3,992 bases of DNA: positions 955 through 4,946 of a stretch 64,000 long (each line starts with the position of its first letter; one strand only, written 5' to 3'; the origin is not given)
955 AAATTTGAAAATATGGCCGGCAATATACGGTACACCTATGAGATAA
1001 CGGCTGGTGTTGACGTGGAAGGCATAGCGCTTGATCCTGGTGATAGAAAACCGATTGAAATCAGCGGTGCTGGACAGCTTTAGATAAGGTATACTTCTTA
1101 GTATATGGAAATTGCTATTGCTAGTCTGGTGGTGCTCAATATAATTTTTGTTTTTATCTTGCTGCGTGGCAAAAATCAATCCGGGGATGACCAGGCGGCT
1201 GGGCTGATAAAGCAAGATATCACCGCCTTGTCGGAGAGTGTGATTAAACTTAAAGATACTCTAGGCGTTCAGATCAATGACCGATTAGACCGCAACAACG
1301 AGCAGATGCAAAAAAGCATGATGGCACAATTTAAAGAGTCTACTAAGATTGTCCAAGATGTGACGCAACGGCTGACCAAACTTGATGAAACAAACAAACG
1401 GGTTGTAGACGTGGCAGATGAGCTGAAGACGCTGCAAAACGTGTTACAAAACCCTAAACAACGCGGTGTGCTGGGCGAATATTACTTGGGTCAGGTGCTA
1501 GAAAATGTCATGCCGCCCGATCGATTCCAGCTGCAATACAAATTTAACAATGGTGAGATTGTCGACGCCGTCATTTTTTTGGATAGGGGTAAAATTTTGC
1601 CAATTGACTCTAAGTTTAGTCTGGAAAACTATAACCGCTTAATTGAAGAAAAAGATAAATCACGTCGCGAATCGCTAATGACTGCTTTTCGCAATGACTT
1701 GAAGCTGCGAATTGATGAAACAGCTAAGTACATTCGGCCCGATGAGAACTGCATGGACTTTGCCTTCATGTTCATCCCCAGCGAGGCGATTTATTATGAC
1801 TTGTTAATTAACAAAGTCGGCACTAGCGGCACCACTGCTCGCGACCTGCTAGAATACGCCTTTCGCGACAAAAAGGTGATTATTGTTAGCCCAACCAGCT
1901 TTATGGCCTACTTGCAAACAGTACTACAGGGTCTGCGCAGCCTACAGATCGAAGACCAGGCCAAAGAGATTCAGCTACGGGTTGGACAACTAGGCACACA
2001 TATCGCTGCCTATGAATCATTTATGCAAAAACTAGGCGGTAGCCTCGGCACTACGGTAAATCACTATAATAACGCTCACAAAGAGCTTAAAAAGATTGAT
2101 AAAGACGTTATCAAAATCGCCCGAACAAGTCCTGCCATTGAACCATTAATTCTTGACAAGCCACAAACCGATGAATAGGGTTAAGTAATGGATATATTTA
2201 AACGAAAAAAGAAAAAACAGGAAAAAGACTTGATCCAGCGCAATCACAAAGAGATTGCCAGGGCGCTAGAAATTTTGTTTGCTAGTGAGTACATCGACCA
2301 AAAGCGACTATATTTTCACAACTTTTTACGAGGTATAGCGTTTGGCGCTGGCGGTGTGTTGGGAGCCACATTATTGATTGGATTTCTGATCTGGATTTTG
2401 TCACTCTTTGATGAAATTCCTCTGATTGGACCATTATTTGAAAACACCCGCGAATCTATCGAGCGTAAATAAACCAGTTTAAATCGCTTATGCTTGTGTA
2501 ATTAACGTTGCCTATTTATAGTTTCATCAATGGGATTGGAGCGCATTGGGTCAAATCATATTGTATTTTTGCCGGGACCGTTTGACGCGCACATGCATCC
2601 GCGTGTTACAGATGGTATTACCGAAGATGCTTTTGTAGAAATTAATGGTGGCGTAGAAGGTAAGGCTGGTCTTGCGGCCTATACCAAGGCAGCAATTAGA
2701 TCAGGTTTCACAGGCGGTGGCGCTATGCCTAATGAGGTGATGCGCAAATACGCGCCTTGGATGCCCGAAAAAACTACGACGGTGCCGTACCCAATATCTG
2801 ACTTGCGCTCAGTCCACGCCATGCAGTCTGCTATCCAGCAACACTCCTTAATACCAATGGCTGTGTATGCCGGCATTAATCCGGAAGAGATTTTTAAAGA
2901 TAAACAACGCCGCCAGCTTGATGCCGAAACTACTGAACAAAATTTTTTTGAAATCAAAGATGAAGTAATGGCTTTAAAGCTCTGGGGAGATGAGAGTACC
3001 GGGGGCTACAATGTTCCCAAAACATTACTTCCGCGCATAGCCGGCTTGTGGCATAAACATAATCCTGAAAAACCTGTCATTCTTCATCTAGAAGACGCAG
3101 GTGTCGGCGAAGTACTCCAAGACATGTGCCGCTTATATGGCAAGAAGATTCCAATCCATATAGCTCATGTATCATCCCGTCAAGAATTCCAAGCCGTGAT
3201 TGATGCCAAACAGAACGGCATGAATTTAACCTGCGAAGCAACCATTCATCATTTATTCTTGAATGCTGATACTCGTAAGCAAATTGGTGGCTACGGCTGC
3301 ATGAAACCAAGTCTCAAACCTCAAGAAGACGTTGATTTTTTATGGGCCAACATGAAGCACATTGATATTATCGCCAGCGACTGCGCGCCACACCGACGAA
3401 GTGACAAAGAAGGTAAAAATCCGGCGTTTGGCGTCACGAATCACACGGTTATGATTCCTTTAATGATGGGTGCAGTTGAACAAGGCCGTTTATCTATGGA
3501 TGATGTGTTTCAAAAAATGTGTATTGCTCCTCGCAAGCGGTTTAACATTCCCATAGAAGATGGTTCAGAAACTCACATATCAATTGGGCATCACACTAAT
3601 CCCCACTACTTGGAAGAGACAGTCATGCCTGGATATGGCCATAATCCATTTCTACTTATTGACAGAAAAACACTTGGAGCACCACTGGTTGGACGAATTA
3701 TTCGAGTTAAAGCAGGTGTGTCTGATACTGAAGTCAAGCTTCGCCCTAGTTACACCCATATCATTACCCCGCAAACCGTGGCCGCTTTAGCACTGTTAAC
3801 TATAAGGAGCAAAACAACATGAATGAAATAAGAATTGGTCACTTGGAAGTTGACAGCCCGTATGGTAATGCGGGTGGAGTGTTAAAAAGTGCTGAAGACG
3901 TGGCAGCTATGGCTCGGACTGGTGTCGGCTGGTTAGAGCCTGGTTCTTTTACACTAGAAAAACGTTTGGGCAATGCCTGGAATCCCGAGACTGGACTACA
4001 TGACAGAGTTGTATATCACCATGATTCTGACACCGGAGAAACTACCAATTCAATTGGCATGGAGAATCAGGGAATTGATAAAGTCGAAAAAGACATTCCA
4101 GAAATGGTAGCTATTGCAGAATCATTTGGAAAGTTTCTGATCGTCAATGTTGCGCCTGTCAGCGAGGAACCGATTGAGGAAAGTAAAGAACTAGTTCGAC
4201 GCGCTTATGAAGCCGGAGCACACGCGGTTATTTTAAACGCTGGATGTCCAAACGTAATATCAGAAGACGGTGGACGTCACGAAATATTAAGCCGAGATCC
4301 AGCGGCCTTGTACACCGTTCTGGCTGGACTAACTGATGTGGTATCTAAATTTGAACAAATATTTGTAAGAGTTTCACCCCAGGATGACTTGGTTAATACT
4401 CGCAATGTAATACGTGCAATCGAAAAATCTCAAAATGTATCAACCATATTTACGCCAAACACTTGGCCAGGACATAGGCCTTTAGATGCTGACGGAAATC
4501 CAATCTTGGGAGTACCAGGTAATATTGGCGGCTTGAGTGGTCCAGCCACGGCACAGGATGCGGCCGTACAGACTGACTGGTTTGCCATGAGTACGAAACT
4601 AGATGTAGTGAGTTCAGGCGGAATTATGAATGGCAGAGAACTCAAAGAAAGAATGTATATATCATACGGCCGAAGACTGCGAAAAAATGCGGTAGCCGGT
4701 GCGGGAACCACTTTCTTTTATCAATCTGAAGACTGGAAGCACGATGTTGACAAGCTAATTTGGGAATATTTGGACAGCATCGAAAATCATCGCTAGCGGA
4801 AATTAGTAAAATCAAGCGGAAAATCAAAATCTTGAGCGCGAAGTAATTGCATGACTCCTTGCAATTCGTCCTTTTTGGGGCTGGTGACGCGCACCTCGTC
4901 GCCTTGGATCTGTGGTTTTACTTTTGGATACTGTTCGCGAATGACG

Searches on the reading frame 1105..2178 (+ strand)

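Call 24: search_protein_families(library=pfam, proteins=[window:1105-2178:+], max_evalue=0.00001)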
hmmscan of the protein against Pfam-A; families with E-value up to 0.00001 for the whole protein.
window:1105-2178:+ (357 aa): 1 family
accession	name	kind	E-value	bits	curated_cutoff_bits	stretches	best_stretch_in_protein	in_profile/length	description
PF02646.22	RmuC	-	1.4e-57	195.4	26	1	56-340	5-279/291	RmuC family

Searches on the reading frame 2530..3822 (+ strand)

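Call 24: search_protein_families(library=pfam, proteins=[window:2530-3822:+], max_evalue=0.00001)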
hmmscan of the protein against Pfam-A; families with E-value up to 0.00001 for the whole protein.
window:2530-3822:+ (430 aa): 0 families

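Call 52: search_protein_families(library=ncbifam, proteins=[window:2530-3822:+], max_evalue=0.01)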
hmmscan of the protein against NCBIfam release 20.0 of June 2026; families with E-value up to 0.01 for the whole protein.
window:2530-3822:+ (430 aa): 30 families (the best 25 are shown)
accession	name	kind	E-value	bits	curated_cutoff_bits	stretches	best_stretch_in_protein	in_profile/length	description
TIGR00857.1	pyrC_multi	subfamily_domain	1.3e-29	103.5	279.05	1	194-343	200-353/412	dihydroorotase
NF002668.0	PRK02382.1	equivalog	1.2e-25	90.2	452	1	205-343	219-355/436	dihydroorotase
NF003271.0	PRK04250.1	equivalog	1.2e-25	90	405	1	205-342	200-332/407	dihydroorotase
NF006837.0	PRK09357.1-2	equivalog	1.1e-22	80.3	575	1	208-350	227-377/428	dihydroorotase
NF005751.0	PRK07575.1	equivalog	3.9e-22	78.3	529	1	209-341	228-362/440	dihydroorotase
NF006559.0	PRK09060.1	equivalog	5.6e-22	77.6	482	1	207-340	228-363/444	dihydroorotase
NF006842.0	PRK09357.2-3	equivalog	4.8e-19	68.3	695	1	209-340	242-380/440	dihydroorotase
NF006841.0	PRK09357.2-2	equivalog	1.1e-18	67.2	640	1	204-345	218-367/421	dihydroorotase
NF006845.0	PRK09357.2-6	equivalog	2.2e-18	66.2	728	1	209-336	229-360/428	dihydroorotase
NF058539.1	ergo_uti2_ErtD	equivalog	1.3e-17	63.8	650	1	201-366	224-401/449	hydantoin-5-propionate amidohydrolase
NF006688.0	PRK09236.1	equivalog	2.3e-17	62.9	535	1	209-340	232-367/444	dihydroorotase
NF006844.0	PRK09357.2-5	equivalog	7e-17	61.5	701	1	202-370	221-395/422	dihydroorotase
NF006843.0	PRK09357.2-4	equivalog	1.7e-16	60.2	786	1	208-351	226-376/431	dihydroorotase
TIGR03178.1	allantoinase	equivalog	2.5e-16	59.5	357.85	1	207-343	228-368/441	allantoinase AllB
NF006836.0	PRK09357.1-1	equivalog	1.2e-15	57.2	538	1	209-340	228-364/432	dihydroorotase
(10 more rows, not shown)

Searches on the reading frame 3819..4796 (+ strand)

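Call 24: search_protein_families(library=pfam, proteins=[window:3819-4796:+], max_evalue=0.00001)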
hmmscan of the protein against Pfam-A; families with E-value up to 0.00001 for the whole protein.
window:3819-4796:+ (325 aa): 1 family
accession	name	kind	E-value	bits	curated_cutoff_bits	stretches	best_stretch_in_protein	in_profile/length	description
PF01180.27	DHO_dh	-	2.1e-18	67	27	1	5-279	5-259/291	Dihydroorotate dehydrogenase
